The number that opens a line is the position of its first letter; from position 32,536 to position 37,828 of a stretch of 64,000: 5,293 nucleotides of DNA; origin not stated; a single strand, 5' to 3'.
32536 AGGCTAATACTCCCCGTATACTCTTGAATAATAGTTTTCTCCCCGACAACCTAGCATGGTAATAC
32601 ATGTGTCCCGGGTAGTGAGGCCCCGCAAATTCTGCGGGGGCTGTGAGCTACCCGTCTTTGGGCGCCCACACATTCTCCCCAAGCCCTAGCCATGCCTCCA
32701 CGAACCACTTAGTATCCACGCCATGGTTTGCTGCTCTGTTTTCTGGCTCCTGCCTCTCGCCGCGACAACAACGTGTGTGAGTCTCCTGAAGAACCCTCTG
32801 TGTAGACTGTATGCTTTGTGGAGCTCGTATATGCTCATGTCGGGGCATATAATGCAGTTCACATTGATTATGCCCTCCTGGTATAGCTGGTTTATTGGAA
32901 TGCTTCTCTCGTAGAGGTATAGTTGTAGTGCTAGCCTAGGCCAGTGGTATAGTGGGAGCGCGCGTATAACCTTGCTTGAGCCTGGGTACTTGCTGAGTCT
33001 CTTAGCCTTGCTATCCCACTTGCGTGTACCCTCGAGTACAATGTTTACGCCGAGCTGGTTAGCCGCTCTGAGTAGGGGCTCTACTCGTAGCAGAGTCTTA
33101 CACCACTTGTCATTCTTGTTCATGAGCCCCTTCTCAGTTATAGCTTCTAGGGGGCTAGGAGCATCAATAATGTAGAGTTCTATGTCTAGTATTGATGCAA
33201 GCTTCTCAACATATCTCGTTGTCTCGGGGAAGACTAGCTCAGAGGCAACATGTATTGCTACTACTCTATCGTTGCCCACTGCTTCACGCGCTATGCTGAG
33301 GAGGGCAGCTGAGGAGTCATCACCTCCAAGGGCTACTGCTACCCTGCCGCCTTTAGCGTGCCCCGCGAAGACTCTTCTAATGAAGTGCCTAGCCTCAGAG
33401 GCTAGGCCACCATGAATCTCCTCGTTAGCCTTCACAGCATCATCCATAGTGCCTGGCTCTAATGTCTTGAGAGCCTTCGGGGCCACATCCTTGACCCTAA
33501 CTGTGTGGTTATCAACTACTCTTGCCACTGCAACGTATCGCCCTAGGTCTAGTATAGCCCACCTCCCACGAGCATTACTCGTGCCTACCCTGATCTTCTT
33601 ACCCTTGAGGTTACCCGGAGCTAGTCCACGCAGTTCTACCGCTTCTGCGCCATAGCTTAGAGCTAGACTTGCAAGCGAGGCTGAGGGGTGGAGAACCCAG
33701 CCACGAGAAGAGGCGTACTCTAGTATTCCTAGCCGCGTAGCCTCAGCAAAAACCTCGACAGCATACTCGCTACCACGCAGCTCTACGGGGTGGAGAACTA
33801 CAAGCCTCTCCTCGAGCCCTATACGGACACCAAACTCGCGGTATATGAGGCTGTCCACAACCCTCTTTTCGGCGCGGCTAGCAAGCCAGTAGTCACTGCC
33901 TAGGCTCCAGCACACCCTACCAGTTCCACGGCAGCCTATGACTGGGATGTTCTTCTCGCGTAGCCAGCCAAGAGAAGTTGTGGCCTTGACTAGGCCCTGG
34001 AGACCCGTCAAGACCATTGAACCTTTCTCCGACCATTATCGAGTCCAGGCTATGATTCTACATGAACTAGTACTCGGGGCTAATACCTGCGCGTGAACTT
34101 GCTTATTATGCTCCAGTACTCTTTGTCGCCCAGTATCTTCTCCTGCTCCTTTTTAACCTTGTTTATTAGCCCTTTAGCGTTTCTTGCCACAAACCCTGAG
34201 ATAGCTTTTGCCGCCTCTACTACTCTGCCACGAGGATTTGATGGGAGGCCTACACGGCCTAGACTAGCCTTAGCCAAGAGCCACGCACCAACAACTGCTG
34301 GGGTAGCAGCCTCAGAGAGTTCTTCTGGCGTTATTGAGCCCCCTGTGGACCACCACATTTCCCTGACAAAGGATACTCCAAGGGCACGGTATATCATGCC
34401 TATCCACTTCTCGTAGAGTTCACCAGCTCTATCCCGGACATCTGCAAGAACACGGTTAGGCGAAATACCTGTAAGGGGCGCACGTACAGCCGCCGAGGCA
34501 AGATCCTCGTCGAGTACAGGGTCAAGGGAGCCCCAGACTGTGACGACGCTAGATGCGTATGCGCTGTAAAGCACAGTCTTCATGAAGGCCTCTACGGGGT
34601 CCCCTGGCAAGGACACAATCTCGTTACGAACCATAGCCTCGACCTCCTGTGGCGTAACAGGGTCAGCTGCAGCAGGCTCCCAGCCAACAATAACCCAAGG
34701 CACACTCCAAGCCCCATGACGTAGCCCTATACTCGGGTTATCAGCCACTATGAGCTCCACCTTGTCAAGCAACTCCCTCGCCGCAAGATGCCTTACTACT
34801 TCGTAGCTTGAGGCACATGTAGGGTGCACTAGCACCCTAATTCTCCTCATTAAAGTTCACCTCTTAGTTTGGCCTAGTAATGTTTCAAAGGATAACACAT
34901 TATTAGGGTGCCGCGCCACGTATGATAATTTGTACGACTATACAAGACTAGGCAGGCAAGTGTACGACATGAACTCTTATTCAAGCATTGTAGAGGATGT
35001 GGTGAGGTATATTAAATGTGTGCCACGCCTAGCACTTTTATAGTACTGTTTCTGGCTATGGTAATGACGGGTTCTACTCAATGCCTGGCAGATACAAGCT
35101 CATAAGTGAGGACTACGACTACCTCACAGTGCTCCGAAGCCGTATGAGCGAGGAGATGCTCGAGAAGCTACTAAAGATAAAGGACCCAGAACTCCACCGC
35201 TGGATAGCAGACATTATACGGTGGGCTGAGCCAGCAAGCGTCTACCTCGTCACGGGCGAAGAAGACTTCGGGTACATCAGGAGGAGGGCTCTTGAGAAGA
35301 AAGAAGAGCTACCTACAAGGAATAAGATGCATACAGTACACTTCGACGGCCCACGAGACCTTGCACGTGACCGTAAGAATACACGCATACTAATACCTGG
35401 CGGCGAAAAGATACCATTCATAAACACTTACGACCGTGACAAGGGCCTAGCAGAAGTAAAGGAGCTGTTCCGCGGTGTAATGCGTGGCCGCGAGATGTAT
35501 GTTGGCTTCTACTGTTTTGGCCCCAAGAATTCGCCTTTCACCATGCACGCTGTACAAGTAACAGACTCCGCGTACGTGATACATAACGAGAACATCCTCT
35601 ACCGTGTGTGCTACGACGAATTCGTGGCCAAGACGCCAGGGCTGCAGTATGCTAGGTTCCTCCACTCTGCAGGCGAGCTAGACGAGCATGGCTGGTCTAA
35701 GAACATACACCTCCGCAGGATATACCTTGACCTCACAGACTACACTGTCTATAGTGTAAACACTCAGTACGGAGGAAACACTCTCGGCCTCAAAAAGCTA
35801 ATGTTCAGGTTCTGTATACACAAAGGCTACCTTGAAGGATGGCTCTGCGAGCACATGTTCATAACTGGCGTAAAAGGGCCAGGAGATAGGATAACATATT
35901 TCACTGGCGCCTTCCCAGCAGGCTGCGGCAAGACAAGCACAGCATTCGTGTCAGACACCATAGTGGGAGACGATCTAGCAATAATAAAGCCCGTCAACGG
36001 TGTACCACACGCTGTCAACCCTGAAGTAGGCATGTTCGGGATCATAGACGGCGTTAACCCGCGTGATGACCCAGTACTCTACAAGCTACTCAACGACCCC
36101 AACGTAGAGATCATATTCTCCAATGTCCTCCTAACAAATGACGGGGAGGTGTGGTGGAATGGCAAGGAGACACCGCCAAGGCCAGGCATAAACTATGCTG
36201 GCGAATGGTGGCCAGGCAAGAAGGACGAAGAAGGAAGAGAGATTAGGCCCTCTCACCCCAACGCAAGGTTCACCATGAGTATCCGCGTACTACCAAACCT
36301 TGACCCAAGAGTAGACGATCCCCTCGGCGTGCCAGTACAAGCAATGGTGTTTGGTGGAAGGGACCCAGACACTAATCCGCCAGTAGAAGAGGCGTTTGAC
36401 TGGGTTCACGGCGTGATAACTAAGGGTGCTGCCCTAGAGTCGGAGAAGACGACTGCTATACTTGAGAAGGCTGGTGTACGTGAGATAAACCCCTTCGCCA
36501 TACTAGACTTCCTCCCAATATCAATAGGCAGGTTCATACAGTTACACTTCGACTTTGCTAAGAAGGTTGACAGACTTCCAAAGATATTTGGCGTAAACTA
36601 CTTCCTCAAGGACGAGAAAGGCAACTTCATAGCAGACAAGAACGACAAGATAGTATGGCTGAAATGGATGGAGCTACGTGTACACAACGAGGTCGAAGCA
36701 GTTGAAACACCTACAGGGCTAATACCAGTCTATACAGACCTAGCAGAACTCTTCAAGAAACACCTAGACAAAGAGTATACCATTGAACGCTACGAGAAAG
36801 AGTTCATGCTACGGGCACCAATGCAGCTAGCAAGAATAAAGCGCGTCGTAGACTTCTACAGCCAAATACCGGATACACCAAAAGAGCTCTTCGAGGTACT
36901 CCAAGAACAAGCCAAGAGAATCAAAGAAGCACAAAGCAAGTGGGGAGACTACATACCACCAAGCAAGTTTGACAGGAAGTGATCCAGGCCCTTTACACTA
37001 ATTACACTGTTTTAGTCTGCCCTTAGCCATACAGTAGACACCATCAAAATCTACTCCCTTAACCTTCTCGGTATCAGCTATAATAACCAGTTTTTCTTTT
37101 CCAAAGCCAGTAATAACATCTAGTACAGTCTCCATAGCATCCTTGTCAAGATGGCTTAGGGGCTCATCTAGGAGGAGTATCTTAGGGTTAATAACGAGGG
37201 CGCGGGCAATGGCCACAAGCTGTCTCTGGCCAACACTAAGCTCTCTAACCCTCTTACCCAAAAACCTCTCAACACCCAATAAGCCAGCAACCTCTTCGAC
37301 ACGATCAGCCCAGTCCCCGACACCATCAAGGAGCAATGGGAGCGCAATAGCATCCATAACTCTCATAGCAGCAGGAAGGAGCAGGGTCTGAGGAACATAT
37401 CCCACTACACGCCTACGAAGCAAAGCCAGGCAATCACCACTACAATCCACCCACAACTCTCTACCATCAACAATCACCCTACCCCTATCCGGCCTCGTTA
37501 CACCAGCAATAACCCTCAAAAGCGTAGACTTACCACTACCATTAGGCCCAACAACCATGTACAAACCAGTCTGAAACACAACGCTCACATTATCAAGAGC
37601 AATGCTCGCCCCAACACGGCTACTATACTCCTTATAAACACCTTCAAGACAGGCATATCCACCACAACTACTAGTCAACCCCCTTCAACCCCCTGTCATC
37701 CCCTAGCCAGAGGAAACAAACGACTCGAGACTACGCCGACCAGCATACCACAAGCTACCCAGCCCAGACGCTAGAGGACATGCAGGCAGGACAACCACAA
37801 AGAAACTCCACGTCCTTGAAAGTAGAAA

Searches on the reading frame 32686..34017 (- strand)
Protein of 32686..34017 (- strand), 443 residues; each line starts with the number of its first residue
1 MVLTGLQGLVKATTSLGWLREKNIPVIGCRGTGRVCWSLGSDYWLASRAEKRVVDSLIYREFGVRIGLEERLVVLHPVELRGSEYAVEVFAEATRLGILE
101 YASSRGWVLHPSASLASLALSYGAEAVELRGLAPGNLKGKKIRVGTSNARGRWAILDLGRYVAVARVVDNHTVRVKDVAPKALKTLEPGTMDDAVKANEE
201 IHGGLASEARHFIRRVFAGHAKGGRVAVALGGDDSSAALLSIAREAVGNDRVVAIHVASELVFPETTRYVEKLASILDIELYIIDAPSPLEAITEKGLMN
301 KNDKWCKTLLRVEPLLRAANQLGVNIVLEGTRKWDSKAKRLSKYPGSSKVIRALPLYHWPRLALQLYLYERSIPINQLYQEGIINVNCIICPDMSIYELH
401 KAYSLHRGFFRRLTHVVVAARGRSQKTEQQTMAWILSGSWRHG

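Call 35: search_protein_families(library=pfam, proteins=[window:32686-34017:-], max_evalue=0.01)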
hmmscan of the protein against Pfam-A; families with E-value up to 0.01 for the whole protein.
window:32686-34017:- (443 aa): 1 family
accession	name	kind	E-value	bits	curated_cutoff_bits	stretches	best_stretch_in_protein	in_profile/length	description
PF01507.26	PAPS_reduct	-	2.4e-21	77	22.5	1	228-393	4-174/175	Phosphoadenosine phosphosulfate reductase domain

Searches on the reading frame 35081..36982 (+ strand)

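Call 35: search_protein_families(library=pfam, proteins=[window:35081-36982:+], max_evalue=0.01)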
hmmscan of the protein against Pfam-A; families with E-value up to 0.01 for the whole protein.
window:35081-36982:+ (633 aa): 2 families
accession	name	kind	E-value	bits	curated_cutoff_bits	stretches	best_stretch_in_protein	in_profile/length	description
PF00821.23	PEPCK_GTP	-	7.2e-109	364.3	23.8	1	254-613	1-357/357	Phosphoenolpyruvate carboxykinase C-terminal P-loop domain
PF17297.7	PEPCK_N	-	2e-59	201.3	23.8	1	40-249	1-217/218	Phosphoenolpyruvate carboxykinase N-terminal domain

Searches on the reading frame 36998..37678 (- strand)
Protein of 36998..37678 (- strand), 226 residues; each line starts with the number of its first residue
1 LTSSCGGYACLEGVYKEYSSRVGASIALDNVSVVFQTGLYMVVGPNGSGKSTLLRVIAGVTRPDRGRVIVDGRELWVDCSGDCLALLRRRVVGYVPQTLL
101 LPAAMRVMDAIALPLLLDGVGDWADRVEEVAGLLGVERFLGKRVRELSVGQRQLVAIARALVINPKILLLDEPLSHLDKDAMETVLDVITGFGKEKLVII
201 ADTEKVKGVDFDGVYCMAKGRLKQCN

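Call 35: search_protein_families(library=pfam, proteins=[window:36998-37678:-], max_evalue=0.01)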
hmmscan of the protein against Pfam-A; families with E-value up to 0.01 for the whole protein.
window:36998-37678:- (226 aa): 11 families
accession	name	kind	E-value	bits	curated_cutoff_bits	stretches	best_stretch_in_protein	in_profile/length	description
PF00005.33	ABC_tran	-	8.3e-28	98.1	25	1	29-174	2-136/137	ABC transporter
PF13304.12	AAA_21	-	5.4e-10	40.3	27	1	39-59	1-21/304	AAA domain, putative AbiEii toxin, Type IV TA system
PF02463.25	SMC_N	-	6.5e-08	32.7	40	1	26-57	13-44/220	RecF/RecN/SMC N terminal domain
PF13476.12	AAA_23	-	2e-05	25.8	27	1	29-58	11-40/201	AAA domain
PF13555.12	AAA_29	-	0.0002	21.5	27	1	32-54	16-39/61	P-loop containing region of AAA domain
PF13604.12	AAA_30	-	0.00043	20.5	27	0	38-69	19-50/191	AAA domain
PF13191.12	AAA_16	-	0.00058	20.8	32.6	1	37-140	24-104/167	AAA ATPase domain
PF00004.35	AAA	-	0.00074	20.4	21.2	0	41-61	2-22/131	ATPase family associated with various cellular activities (AAA)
PF13175.12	AAA_15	-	0.00084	19.5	32.1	1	28-57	14-43/374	AAA ATPase domain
PF13401.12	AAA_22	-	0.0017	19.1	27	0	36-184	4-103/130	AAA domain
PF09818.15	ABC_ATPase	-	0.0065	16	23.2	0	35-77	77-116/283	P-loop domain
